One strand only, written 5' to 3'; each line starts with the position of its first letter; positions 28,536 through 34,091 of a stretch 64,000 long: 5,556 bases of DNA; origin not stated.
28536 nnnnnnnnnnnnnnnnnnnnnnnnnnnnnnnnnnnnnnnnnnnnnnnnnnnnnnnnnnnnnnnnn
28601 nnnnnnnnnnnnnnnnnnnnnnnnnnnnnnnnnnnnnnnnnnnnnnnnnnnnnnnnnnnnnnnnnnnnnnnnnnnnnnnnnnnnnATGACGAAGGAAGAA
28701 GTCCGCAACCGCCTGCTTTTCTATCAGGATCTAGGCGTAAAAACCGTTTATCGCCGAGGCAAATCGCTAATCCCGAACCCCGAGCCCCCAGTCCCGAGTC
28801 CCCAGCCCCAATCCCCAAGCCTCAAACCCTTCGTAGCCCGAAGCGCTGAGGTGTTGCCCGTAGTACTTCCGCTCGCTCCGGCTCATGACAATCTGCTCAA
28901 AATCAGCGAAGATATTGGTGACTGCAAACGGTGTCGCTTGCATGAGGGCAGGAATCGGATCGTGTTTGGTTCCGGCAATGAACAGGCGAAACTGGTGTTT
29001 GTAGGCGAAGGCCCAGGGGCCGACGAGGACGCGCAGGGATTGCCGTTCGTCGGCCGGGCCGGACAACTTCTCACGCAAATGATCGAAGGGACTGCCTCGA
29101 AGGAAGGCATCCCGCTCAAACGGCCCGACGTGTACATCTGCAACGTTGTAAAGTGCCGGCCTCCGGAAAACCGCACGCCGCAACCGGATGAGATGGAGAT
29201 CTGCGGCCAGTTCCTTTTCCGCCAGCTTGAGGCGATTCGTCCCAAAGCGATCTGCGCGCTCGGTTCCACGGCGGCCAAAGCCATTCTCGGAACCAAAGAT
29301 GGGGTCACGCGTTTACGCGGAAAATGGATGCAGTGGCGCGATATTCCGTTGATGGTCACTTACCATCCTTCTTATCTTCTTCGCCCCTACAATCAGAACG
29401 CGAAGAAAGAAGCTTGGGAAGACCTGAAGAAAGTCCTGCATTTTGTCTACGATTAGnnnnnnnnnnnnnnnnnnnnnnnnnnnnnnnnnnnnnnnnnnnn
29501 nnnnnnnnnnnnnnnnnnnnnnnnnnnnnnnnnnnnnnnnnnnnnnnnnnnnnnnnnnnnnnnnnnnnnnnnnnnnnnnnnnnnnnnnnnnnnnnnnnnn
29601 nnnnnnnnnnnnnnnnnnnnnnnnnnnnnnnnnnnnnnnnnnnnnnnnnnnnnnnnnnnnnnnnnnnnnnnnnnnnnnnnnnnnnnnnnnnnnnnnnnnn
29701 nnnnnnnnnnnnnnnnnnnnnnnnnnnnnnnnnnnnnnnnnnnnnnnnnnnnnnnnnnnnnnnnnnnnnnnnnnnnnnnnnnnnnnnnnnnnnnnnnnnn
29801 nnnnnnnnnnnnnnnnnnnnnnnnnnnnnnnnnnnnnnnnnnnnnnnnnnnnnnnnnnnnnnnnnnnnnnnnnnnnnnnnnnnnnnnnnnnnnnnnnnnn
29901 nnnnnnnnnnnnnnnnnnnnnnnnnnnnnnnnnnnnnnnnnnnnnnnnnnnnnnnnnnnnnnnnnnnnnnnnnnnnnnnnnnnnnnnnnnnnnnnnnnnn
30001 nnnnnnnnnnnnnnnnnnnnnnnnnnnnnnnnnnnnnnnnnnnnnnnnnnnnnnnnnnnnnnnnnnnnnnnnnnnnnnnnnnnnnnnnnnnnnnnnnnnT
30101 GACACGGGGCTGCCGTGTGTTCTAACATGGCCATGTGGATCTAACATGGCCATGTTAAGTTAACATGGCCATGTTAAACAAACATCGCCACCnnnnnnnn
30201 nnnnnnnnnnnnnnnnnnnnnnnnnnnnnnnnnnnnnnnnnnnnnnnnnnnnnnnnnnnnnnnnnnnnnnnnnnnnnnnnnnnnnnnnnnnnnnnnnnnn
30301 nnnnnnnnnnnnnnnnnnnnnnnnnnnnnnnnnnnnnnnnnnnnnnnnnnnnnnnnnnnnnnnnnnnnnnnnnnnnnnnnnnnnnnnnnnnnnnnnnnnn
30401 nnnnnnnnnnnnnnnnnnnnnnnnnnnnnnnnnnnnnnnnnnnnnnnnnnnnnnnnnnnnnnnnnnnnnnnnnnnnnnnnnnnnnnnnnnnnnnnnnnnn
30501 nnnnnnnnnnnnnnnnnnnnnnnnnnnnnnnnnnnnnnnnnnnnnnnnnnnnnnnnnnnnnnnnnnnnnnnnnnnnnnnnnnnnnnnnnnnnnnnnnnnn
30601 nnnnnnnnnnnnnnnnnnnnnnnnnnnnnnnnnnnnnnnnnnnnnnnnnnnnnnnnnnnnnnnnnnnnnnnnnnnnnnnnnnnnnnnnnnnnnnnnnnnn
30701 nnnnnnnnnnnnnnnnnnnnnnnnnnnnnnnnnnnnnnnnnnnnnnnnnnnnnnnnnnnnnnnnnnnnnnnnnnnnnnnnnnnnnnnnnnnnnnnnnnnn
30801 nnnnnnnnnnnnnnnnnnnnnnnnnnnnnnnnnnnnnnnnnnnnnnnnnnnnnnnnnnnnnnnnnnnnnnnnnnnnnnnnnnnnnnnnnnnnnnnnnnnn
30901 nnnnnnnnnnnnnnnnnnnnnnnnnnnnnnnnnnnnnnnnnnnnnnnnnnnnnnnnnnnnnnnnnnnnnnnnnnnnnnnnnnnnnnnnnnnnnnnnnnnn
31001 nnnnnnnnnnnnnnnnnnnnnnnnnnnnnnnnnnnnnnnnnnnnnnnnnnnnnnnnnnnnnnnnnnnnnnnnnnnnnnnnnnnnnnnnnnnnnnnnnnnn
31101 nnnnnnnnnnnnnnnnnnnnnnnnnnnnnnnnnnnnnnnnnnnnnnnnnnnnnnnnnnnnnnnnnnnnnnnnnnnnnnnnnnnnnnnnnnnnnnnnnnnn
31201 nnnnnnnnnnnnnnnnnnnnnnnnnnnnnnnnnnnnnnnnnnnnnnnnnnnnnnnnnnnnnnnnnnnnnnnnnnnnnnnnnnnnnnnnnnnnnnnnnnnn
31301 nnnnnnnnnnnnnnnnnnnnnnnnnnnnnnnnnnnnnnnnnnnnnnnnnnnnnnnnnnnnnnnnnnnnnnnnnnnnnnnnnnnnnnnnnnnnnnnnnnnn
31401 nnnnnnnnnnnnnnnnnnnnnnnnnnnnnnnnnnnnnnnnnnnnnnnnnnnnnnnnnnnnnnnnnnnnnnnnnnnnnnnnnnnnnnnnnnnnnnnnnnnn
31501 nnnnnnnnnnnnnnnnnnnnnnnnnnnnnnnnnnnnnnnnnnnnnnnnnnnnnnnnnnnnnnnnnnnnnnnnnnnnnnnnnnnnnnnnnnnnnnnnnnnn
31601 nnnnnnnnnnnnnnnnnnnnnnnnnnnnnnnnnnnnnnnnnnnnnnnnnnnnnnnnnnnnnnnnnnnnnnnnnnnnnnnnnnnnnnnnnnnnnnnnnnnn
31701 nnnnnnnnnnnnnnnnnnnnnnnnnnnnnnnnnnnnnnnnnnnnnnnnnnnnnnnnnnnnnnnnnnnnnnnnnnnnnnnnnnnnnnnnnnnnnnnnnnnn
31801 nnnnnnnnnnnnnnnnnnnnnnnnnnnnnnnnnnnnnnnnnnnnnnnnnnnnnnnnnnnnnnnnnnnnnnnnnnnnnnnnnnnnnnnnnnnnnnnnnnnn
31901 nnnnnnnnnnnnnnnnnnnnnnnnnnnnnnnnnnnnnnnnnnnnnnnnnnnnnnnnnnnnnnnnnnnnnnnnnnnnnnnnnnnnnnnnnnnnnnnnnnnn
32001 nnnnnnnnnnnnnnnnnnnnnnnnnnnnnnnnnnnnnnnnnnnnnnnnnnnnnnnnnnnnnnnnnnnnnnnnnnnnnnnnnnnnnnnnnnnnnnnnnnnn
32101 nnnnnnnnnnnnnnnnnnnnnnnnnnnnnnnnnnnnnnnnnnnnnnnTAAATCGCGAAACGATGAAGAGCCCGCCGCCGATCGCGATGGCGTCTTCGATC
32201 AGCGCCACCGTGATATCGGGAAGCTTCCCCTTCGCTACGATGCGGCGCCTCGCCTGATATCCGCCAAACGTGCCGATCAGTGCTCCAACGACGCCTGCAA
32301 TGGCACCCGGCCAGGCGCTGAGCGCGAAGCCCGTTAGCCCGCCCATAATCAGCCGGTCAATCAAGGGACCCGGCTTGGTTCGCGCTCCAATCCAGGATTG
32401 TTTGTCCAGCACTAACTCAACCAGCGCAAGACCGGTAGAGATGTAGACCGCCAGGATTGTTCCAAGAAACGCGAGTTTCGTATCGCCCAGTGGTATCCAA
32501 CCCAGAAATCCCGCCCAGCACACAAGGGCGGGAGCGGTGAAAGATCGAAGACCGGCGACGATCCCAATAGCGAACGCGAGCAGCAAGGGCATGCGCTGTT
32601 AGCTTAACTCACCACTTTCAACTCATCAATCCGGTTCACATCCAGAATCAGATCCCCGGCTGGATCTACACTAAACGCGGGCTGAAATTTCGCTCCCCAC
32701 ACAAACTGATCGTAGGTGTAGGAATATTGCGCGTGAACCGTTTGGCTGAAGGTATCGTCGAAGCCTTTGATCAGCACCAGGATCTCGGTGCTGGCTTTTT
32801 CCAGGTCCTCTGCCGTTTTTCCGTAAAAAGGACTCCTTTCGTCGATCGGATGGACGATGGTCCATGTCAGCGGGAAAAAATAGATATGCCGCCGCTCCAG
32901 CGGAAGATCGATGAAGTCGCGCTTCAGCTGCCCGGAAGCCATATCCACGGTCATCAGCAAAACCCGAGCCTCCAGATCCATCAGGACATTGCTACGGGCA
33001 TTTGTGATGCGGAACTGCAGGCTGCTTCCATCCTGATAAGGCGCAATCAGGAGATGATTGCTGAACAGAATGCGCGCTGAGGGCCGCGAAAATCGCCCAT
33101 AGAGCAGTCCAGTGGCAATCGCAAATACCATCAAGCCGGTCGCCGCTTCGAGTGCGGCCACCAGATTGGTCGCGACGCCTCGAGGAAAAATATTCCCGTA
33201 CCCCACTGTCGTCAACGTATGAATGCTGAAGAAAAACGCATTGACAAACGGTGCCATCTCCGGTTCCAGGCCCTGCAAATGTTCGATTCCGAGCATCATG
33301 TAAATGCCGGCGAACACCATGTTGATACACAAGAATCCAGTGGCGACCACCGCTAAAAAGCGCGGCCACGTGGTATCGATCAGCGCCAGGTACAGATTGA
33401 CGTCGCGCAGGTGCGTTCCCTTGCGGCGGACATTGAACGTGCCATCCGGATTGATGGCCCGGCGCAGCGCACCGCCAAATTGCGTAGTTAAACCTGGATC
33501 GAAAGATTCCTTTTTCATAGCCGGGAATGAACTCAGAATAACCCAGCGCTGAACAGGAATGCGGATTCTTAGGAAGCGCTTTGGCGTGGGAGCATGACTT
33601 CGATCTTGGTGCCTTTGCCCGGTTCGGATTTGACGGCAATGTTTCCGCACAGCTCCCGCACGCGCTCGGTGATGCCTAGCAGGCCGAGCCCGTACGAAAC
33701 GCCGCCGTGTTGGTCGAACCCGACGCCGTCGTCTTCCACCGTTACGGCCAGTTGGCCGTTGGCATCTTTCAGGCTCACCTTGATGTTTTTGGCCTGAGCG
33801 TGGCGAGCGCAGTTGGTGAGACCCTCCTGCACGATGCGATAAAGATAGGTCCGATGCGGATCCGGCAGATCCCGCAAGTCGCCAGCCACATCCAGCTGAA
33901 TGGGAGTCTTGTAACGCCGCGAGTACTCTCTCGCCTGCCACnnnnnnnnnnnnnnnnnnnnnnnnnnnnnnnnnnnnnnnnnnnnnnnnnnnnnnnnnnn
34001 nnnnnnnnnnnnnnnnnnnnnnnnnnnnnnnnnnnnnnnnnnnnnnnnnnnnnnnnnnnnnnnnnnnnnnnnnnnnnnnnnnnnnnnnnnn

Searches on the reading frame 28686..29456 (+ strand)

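Call 54: search_protein_families(library=pfam, proteins=[window:28686-29456:+], max_evalue=0.0001)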
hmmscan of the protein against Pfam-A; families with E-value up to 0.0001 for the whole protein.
window:28686-29456:+ (256 aa): 1 family
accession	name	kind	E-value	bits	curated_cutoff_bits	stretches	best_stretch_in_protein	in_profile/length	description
PF03167.25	UDG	-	4.7e-39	134.1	24.3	1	94-248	1-141/141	Uracil DNA glycosylase superfamily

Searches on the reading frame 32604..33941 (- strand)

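Call 55: search_protein_families(library=pfam, proteins=[window:32604-33941:-], max_evalue=0.0001)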
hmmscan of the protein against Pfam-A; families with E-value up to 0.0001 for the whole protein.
window:32604-33941:- (445 aa): 3 families
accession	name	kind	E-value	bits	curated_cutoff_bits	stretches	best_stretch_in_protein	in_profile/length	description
PF17655.7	IRK_C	-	1.7e-20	73.9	22.5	1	291-443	1-158/174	Inward rectifier potassium channel C-terminal domain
PF07885.22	Ion_trans_2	-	6.8e-11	42.3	22.5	1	207-280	6-73/79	Ion channel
PF01007.26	IRK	-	4.4e-06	27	22.7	1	176-287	20-141/141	Inward rectifier potassium channel transmembrane domain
